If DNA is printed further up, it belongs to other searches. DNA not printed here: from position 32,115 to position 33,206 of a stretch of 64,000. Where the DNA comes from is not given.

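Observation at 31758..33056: Coupled P-loop kinase plus truncated UDP-sugar-dehydrogenase-family enzyme upstream of SHMT: possible nucleotide or DNA modification module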

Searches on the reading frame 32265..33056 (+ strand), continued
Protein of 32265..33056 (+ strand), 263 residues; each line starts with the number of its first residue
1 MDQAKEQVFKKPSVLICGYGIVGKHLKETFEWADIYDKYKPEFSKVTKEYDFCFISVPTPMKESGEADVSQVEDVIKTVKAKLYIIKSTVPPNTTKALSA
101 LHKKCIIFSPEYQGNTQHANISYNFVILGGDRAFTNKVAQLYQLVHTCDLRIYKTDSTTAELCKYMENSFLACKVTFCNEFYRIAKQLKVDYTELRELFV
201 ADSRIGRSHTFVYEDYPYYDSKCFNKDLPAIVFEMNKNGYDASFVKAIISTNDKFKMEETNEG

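Call 53: search_protein_families(library=pfam, alignment_id=A4, max_evalue=0.001)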
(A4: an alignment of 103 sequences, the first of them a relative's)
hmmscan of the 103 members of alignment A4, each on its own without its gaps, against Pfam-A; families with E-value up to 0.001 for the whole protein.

A. member 1, L001:6778-8046:+ (422 aa): 3 families
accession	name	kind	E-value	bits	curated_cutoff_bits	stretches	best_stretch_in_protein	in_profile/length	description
PF00464.25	SHMT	-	7.1e-150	499.5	27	1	2-385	4-399/399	Serine hydroxymethyltransferase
PF00155.27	Aminotran_1_2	-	1.5e-11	44.6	19.7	1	30-370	18-351/361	Aminotransferase class I and II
PF01212.27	Beta_elim_lyase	-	0.00014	21.7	27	1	70-345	38-274/288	Beta-eliminating lyase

B. families by the number of members that match (of 103 scanned): 60 families (the first 25 are shown)
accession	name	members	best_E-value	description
PF00535.33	Glycos_transf_2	8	4.2e-23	Glycosyl transferase family 2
PF20691.3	TAGT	6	2.7e-14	TET-Associated Glycosyltransferase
PF00534.26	Glycos_transf_1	6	2.9e-09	Glycosyl transferases group 1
PF13692.12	Glyco_trans_1_4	5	2e-09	Glycosyl transferases group 1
PF08242.18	Methyltransf_12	4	2.5e-15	Methyltransferase domain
PF13578.12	Methyltransf_24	4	6.5e-15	Methyltransferase domain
PF06381.16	Phage_portal_3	4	4.3e-08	Phage portal protein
PF13524.12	Glyco_trans_1_2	4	2.5e-05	Glycosyl transferase-like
PF08241.18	Methyltransf_11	3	1.3e-23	Methyltransferase domain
PF13649.12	Methyltransf_25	3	1.1e-21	Methyltransferase domain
PF13847.12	Methyltransf_31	3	4.8e-15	Methyltransferase domain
PF03407.22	Nucleotid_trans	3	2.8e-09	Nucleotide-diphospho-sugar transferase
PF10111.15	Glyco_tranf_2_2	3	7.1e-09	Glycosyltransferase like family 2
PF20274.4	cREC_REC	2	8.4e-25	Cyclic-phosphate processing Receiver domain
PF01209.24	Ubie_methyltran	2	1.6e-12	ubiE/COQ5 methyltransferase family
PF00464.25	SHMT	1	7.1e-150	Serine hydroxymethyltransferase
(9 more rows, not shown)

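Call 55: fold_search(model_id=the predicted structure, library=pdb)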
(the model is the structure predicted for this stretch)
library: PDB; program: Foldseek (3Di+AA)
matches with E <= 10: 1266; with E <= 0.001: 442
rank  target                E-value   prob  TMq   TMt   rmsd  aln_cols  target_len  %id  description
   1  3gg2_B                3.6e-17  1.00  0.79  0.50   4.2       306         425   22  Crystal structure of UDP-glucose 6-dehydrogenase from Porphyromonas gingivalis bound to product UDP-glucuronate (released 2009-03-24)
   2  3gg2_A                9.2e-17  1.00  0.81  0.51   3.9       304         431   22  Crystal structure of UDP-glucose 6-dehydrogenase from Porphyromonas gingivalis bound to product UDP-glucuronate (released 2009-03-24)
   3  2y0e_A                1.7e-16  1.00  0.81  0.48   4.2       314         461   21  BceC and the final step of UGDs reaction (released 2011-07-27)
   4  2y0c_A                1.8e-16  1.00  0.81  0.48   4.3       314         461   21  BceC mutation Y10S (released 2011-07-27)
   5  3vtf                  4.7e-16  1.00  0.78  0.49   4.1       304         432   24  Structure of a UDP-glucose dehydrogenase from the hyperthermophilic archaeon Pyrobaculum islandicum (released 2012-09-19)
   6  3gg2_C                5.0e-16  1.00  0.79  0.51   4.0       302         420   22  Crystal structure of UDP-glucose 6-dehydrogenase from Porphyromonas gingivalis bound to product UDP-glucuronate (released 2009-03-24)
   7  2q3e_D                1.4e-15  1.00  0.81  0.48   3.7       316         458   19  Structure of human UDP-glucose dehydrogenase complexed with NADH and UDP-glucose (released 2007-07-03)
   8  5tjh_E                1.6e-15  1.00  0.80  0.47   4.3       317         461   18  hUGDH A136M Substitution (released 2016-11-02)
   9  2y0c_C                2.1e-15  1.00  0.79  0.47   4.1       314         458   20  BceC mutation Y10S (released 2011-07-27)
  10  5tjh_B                2.2e-15  1.00  0.79  0.47   4.4       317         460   18  hUGDH A136M Substitution (released 2016-11-02)
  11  6c5a_E                2.5e-15  1.00  0.80  0.47   4.5       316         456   19  Human UDP-Glucose Dehydrogenase with UDP- Glc and NADH bound (released 2019-01-16)
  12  5tjh_A                2.7e-15  1.00  0.78  0.46   4.9       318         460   18  hUGDH A136M Substitution (released 2016-11-02)
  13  2qg4_C                3.1e-15  1.00  0.78  0.47   4.7       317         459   18  Crystal structure of human UDP-glucose dehydrogenase product complex with UDP-glucuronate (released 2007-07-10)
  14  6c4j_J                4.4e-15  1.00  0.80  0.48   3.7       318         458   18  Ligand bound full length hUGDH with A104L substitution (released 2018-05-16)
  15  7kws_A                4.4e-15  1.00  0.78  0.54   4.7       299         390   23  Cj1441 with NAD+ and UDP-glucose (released 2021-01-13)
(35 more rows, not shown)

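Call 61: search_protein_families(library=pfam, proteins=[L076:7950-8657:+, L065:836-1396:+, L006:3659-4318:+, L006:5880-6500:+, L005:6817-7629:+, L005:7637-9142:+, L008:5790-6167:+, L008:6167-7015:+, L012:6750-7442:+, L024:4576-5277:+], max_evalue=0.1)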
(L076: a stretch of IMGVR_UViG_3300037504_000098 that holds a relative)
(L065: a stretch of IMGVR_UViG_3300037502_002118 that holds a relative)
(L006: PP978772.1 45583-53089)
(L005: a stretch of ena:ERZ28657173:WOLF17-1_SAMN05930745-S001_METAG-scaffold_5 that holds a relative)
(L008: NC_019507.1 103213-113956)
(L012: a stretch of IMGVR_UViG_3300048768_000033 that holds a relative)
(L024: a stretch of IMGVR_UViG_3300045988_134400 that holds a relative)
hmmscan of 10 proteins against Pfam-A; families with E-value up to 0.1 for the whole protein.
L076:7950-8657:+ (235 aa): 2 families
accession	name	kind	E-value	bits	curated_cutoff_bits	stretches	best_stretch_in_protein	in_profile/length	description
PF02195.25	ParB_N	-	0.011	16.2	26.3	1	11-70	3-66/95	ParB N-terminal domain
PF19019.6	Phlebo_G2_C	-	0.087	12.9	25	0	176-213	27-66/171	Phlebovirus glycoprotein G2 C-terminal domain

L065:836-1396:+ (186 aa): 1 family
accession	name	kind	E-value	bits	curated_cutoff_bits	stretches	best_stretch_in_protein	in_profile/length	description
PF16193.11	AAA_assoc_2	-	0.0074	17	34.3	1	9-25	65-81/81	AAA C-terminal domain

L006:3659-4318:+ (219 aa): 1 family
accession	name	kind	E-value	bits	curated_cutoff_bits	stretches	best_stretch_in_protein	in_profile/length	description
PF02195.25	ParB_N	-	1.5e-08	35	26.3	1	14-99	3-93/95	ParB N-terminal domain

L006:5880-6500:+ (206 aa): 1 family
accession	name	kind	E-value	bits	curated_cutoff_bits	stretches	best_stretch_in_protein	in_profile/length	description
PF12002.13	MgsA_C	-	0.011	16.1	27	1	48-107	25-82/167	MgsA AAA+ ATPase C terminal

L005:6817-7629:+ (270 aa): 1 family
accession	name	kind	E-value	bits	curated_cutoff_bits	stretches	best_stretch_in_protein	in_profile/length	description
PF01810.24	LysE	-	0.089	12.7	25.6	0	6-47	43-84/193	LysE type translocator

L005:7637-9142:+ (501 aa): 2 families
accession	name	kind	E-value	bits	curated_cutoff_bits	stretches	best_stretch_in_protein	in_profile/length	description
PF23870.1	DUF7225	-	0.024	14.8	27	0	346-417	2-75/103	Domain of unknown function (DUF7225)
PF03908.18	Sec20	-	0.062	13.7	27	0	344-386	35-77/92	Sec20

L008:5790-6167:+ (125 aa): 2 families
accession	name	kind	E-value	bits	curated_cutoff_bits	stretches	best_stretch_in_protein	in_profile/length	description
PF12948.12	MSP7_C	-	0.014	16.5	27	1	86-120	4-38/125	MSP7-like protein C-terminal domain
PF12884.12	TORC_N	-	0.095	13.8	25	0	75-111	8-44/63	Transducer of regulated CREB activity, N terminus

L008:6167-7015:+ (282 aa): 1 family
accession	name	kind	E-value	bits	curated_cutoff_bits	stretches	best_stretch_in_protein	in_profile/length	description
PF00107.32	ADH_zinc_N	-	0.0086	16.5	31.8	0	185-252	41-108/129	Zinc-binding dehydrogenase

L012:6750-7442:+ (230 aa): 1 family
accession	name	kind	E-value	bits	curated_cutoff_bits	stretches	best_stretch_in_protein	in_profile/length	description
PF13578.12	Methyltransf_24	-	0.015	16.6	26.3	1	39-160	1-102/105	Methyltransferase domain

L024:4576-5277:+ (233 aa): 0 families

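Call 62: find_related_loci(query=A2, collection=genome_contigs, flank=6000)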
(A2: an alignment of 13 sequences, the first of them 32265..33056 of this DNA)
Query A2 (263 aa) in genome_contigs; peptide patterns used: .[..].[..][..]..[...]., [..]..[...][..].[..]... (x = any residue, [..] = any of these).
302 stretches matched a pattern; 260 encode a relative of the query (tblastn E <= 1e-3); the best 80 are kept; 80 distinct loci.
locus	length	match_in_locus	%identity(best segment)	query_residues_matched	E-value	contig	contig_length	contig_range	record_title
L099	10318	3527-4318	62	5-255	2e-104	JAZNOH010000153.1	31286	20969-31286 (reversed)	MAG: Clostridia bacterium isolate T1900044652_TS20190118.MAGScoT_cleanbin_000056 SGB_1441_k141_2732495, whole genome sho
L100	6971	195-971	63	1-255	8e-102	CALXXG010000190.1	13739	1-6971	MAG: uncultured Rickettsiales bacterium isolate E02__bin32 genome assembly, contig: E02__k127_6735719, whole genome shot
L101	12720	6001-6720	51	5-240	3e-73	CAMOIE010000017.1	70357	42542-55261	MAG: uncultured Treponema sp. isolate SRR873605_bin.103_metaWRAP_v1.3_MAG genome assembly, contig: NODE_349_length_70357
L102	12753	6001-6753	49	5-252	3e-71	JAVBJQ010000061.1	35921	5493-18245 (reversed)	MAG: Eubacteriales bacterium isolate GLO_MAG_00050 c_000002068263, whole genome shotgun sequence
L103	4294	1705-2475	48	3-252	1e-67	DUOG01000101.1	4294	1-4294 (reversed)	MAG TPA_asm: Acholeplasmataceae bacterium isolate AS08sgBPME_156 243134_AS08, whole genome shotgun sequence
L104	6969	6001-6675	52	11-232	2e-67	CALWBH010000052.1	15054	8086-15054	MAG: uncultured Clostridia bacterium isolate E27__bin175 genome assembly, contig: E27__k127_4732977, whole genome shotgu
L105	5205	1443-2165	48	14-256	4e-67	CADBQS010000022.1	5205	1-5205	MAG: uncultured Ruminococcus sp. isolate RUG14215 genome assembly, contig: RUG14215_asm_22, whole genome shotgun sequenc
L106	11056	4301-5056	46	14-263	6e-67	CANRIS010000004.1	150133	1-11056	MAG: uncultured Clostridia bacterium isolate Lapin-024__bin74 genome assembly, contig: Lapin-024__NODE_67_length_150133_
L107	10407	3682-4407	48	4-232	6e-66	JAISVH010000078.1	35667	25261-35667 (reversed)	MAG: Eubacterium sp. isolate Mx356_bin25 k119_1225533, whole genome shotgun sequence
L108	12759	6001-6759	46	13-259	3e-66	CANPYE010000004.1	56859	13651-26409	MAG: uncultured Lachnospiraceae bacterium isolate Lapin-004__bin104 genome assembly, contig: Lapin-004__NODE_611_length_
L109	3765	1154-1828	51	11-232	2e-66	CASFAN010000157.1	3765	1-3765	uncultured Eubacteriales bacterium isolate CO.O6.metabat-bins.174 genome assembly, contig: CO.O6.metabat-bins.174.fa_k14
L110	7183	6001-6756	44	14-258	4e-65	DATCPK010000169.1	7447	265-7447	MAG TPA_asm: Candidatus Limnocylindria bacterium isolate SMAG_U7225 k141_13952, whole genome shotgun sequence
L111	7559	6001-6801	43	10-258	2e-64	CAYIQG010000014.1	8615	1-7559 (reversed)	MAG TPA_asm: uncultured Candidatus Saccharibacteria bacterium isolate ERP119705_co3_300 genome assembly, contig: NODE_10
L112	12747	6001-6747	47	9-253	2e-64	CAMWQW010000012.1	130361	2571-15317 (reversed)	MAG TPA_asm: uncultured Lachnospiraceae bacterium isolate SRR14411251_bin.11_metawrap_v1.3_MAG genome assembly, contig:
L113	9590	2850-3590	48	14-256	3e-64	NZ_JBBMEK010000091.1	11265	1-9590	Coprococcus intestinihominis strain CLA-AA-H190 CLAAAH190_contig_91_length_11265, whole genome shotgun sequence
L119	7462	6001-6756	46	4-256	3e-61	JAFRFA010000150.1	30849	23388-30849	MAG: Mogibacterium sp. isolate RGIG2410 Goat_Ileum-6__c161706, whole genome shotgun sequence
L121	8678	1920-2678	43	11-256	2e-60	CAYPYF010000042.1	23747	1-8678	MAG TPA_asm: uncultured Dehalococcoidaceae bacterium isolate SRP344714_co2_30 genome assembly, contig: NODE_5441_length_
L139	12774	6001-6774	40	12-263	1e-58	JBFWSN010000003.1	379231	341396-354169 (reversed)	MAG: Dehalococcoidia bacterium isolate CA_2019_TPBF_24 NODE_223_length_379231_cov_8.698874_TPBF, whole genome shotgun se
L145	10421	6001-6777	41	11-263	2e-57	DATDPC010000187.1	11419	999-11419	MAG TPA_asm: Dehalococcoidia bacterium isolate SMAG_U7910 k141_2044159, whole genome shotgun sequence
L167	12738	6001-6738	44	16-256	4e-56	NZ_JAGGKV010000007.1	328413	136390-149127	Paenibacillus aceris strain DSM 24950 Ga0454130_07, whole genome shotgun sequence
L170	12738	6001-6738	43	16-256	1e-55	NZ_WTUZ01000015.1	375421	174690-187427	Paenibacillus silvestris strain 5J-6 scaffold15, whole genome shotgun sequence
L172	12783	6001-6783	40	1-256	2e-55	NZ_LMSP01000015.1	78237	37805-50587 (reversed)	Paenibacillus sp. Soil787 contig_22, whole genome shotgun sequence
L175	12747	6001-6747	41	13-256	3e-55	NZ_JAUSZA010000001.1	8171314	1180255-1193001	Paenibacillus sp. V4I3 strain W1.09-140 V4I3 Ga0505338_01, whole genome shotgun sequence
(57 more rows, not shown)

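Call 66: search_protein_families(library=pfam, alignment_id=A5, max_evalue=0.001)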
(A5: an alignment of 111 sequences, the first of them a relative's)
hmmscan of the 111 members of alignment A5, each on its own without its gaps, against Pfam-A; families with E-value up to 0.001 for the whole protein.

A. member 1, L099:2952-3518:+ (188 aa): 0 families

B. families by the number of members that match (of 111 scanned): 119 families (the first 25 are shown)
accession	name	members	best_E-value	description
PF00535.33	Glycos_transf_2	7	1e-39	Glycosyl transferase family 2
PF13692.12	Glyco_trans_1_4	6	4.6e-37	Glycosyl transferases group 1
PF00534.26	Glycos_transf_1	6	6.6e-34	Glycosyl transferases group 1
PF20691.3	TAGT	6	2.7e-16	TET-Associated Glycosyltransferase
PF13524.12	Glyco_trans_1_2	6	2.8e-11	Glycosyl transferase-like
PF13439.12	Glyco_transf_4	5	1.5e-19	Glycosyltransferase Family 4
PF10111.15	Glyco_tranf_2_2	5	4.9e-12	Glycosyltransferase like family 2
PF13641.12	Glyco_tranf_2_3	5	1.8e-11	Glycosyltransferase like family 2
PF02355.23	SecD_SecF_C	4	3.4e-57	Protein export membrane protein SecD/SecF, C-terminal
PF03239.20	FTR1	4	1.6e-39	Iron permease FTR1 family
PF13579.12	Glyco_trans_4_4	4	1.3e-20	Glycosyl transferase 4-like domain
PF20706.3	GT4-conflict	4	3.2e-09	Family 4 Glycosyltransferase in conflict systems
PF07549.19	Sec_GG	4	7.7e-08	SecD/SecF GG Motif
PF13704.12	Glyco_tranf_2_4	3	4.5e-35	Glycosyl transferase family 2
PF01697.33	Glyco_transf_92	3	1.6e-33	Glycosyltransferase family 92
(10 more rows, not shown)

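Call 67: search_protein_families(library=pfam, proteins=[L172:758-2284:+, L170:2324-3403:+, L175:3449-4930:+, L167:4969-5937:+, L172:6855-7991:-, L105:477-2180:+, L119:5068-6765:+, L121:897-2693:+, L139:4591-6777:+, L145:5377-6939:+], max_evalue=0.001)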
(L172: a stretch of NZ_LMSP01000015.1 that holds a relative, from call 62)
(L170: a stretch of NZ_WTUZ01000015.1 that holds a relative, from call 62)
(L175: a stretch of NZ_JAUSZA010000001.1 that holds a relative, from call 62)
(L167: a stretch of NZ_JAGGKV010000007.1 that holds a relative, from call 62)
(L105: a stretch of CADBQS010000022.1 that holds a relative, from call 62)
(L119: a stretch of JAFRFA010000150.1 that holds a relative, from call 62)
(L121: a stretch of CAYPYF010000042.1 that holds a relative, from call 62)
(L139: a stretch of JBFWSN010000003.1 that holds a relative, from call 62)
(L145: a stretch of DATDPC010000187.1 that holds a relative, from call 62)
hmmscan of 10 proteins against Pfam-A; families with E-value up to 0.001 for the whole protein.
L172:758-2284:+ (508 aa): 0 families

L170:2324-3403:+ (359 aa): 0 families

L175:3449-4930:+ (493 aa): 1 family
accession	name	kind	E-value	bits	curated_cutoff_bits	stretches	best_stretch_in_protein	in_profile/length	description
PF07833.16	Cu_amine_oxidN1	-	6.7e-27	94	24.2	1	381-488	1-103/108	Copper amine oxidase N-terminal domain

L167:4969-5937:+ (322 aa): 1 family
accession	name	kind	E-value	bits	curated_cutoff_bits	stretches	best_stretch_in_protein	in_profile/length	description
PF03239.20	FTR1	-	1.6e-39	136.4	25.3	1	18-215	2-205/284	Iron permease FTR1 family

L172:6855-7991:- (378 aa): 6 families
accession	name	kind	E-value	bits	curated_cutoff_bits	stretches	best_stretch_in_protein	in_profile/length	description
PF13570.13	Beta-prop_ACSF4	-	1.3e-08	35.1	133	1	65-324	61-318/329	Beta-alanine-activating enzyme, beta-propeller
PF25174.1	Beta-prop_THOC3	-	2.1e-07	30.7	305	1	100-227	52-178/272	THOC3 beta-propeller domain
PF21783.3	YNCE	-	2.3e-05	24.3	27.1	0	155-222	260-328/339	YNCE-like beta-propeller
PF02239.22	Cytochrom_D1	-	0.00012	21.2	25.5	0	158-217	248-310/368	Cytochrome D1 heme domain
PF16819.11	DUF5074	-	0.00022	20.8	27.2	0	143-221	148-226/353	Domain of unknown function (DUF5074)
PF10282.15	Lactonase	-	0.00031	20.5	21.7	0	88-171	30-121/344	Lactonase, 7-bladed beta-propeller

L105:477-2180:+ (567 aa): 4 families
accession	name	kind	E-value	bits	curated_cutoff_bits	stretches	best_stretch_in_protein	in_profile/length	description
PF00984.24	UDPG_MGDP_dh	-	1.2e-14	54.6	25.4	1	470-560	1-93/94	UDP-glucose/GDP-mannose dehydrogenase family, central domain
PF00535.33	Glycos_transf_2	-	2.7e-11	44.1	23.3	1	6-153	3-149/168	Glycosyl transferase family 2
PF03721.20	UDPG_MGDP_dh_N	-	1.5e-08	34.9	27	1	356-449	72-181/187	UDP-glucose/GDP-mannose dehydrogenase family, NAD binding domain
PF10111.15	Glyco_tranf_2_2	-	0.00095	19.2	27.3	0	30-106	28-108/276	Glycosyltransferase like family 2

L119:5068-6765:+ (565 aa): 3 families
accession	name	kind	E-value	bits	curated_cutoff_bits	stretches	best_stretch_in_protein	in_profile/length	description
PF00535.33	Glycos_transf_2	-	9.8e-13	48.8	23.3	1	7-128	4-127/168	Glycosyl transferase family 2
PF00984.24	UDPG_MGDP_dh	-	1.1e-12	48.4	25.4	1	470-560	1-93/94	UDP-glucose/GDP-mannose dehydrogenase family, central domain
PF03721.20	UDPG_MGDP_dh_N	-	6e-08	32.9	27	1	359-449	75-181/187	UDP-glucose/GDP-mannose dehydrogenase family, NAD binding domain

L121:897-2693:+ (598 aa): 2 families
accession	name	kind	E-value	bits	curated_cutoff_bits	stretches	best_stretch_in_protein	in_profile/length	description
PF00984.24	UDPG_MGDP_dh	-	4.3e-22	78.5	25.4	1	497-591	2-93/94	UDP-glucose/GDP-mannose dehydrogenase family, central domain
PF03721.20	UDPG_MGDP_dh_N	-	4.2e-10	39.9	27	1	378-437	72-137/187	UDP-glucose/GDP-mannose dehydrogenase family, NAD binding domain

L139:4591-6777:+ (728 aa): 2 families
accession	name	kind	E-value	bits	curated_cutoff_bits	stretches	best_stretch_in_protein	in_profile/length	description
PF00984.24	UDPG_MGDP_dh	-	1.3e-23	83.4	25.4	1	623-718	1-93/94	UDP-glucose/GDP-mannose dehydrogenase family, central domain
PF03721.20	UDPG_MGDP_dh_N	-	4.3e-08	33.4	27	1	505-563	72-136/187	UDP-glucose/GDP-mannose dehydrogenase family, NAD binding domain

L145:5377-6939:+ (520 aa): 2 families
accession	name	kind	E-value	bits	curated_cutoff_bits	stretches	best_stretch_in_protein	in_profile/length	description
PF00984.24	UDPG_MGDP_dh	-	2.2e-23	82.6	25.4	1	362-457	1-93/94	UDP-glucose/GDP-mannose dehydrogenase family, central domain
PF03721.20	UDPG_MGDP_dh_N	-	1.7e-05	24.9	27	1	243-300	71-134/187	UDP-glucose/GDP-mannose dehydrogenase family, NAD binding domain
